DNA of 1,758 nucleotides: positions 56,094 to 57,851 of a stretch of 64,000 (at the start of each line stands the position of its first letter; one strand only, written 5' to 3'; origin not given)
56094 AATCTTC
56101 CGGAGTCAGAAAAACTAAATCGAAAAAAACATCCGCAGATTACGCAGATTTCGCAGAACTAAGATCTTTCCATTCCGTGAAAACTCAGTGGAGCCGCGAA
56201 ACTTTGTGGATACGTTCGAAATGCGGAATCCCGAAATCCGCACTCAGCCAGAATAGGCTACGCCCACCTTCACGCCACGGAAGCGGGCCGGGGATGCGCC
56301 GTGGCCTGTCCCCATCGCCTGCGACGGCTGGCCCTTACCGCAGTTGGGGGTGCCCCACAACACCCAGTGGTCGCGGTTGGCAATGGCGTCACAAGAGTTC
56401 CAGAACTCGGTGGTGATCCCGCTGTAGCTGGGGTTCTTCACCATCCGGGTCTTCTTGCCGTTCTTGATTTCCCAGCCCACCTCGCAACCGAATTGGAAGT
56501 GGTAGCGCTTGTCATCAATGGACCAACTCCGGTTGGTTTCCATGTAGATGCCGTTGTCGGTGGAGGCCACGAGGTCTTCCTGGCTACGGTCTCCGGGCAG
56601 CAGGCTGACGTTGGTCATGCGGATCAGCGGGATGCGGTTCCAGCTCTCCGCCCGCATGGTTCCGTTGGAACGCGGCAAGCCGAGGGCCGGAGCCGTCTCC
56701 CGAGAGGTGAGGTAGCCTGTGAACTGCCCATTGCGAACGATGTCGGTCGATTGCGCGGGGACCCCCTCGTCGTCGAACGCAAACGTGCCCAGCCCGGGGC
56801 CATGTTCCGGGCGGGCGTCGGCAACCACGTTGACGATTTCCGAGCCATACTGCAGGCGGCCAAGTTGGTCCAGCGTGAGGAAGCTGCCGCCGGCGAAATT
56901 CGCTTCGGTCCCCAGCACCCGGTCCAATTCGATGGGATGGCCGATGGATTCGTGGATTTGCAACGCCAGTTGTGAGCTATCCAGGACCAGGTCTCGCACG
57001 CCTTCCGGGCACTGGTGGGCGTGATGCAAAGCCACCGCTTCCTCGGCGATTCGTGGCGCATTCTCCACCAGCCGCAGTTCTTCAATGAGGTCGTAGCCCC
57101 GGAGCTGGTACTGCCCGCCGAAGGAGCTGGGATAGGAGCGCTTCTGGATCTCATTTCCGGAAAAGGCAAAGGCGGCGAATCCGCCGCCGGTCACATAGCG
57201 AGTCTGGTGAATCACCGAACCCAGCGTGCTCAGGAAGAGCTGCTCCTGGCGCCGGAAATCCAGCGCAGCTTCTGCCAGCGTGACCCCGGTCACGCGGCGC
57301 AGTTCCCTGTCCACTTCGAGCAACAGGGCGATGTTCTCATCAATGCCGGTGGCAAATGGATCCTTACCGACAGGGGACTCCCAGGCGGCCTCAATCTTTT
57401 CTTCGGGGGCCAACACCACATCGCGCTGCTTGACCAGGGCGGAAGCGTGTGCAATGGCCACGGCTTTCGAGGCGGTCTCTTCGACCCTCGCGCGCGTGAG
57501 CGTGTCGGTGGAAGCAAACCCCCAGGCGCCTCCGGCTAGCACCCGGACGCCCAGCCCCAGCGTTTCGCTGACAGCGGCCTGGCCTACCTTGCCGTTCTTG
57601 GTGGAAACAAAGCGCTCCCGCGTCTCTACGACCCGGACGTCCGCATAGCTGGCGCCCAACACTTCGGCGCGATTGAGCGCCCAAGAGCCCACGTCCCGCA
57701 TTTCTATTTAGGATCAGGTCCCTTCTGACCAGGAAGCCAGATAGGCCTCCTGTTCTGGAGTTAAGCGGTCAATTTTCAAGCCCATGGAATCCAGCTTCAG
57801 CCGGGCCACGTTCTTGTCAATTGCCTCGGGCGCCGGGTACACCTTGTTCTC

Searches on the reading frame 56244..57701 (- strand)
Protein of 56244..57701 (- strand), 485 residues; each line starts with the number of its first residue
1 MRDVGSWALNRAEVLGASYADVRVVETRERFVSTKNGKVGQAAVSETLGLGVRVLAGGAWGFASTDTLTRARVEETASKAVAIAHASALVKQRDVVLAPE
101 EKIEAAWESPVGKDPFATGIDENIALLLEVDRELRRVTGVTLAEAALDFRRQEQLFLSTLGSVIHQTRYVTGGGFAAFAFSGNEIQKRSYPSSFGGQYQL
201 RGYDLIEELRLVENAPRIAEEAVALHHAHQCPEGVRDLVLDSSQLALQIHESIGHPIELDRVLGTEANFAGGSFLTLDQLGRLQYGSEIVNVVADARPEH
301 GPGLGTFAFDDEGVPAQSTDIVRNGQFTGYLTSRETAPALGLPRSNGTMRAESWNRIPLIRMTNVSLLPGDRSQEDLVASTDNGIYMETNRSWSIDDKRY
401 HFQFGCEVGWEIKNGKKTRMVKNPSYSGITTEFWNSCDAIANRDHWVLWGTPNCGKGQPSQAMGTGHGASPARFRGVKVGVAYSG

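Call 79: search_protein_families(library=pfam, proteins=[window:56244-57701:-], max_evalue=0.00001)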
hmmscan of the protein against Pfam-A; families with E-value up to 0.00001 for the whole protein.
window:56244-57701:- (485 aa): 2 families
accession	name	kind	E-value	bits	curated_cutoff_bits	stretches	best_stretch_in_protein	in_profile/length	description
PF19289.4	PmbA_TldD_3rd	-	2.2e-38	132.1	22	1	237-456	5-203/220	PmbA/TldA metallopeptidase C-terminal domain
PF01523.21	PmbA_TldD_1st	-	2.2e-16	60.2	20.9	1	20-84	1-65/65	PmbA/TldA metallopeptidase domain 1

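Call 80: search_protein_families(library=padloc, proteins=[window:56244-57701:-], max_evalue=0.001)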
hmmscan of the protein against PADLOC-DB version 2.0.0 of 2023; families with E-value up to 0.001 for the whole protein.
window:56244-57701:- (485 aa): 0 families
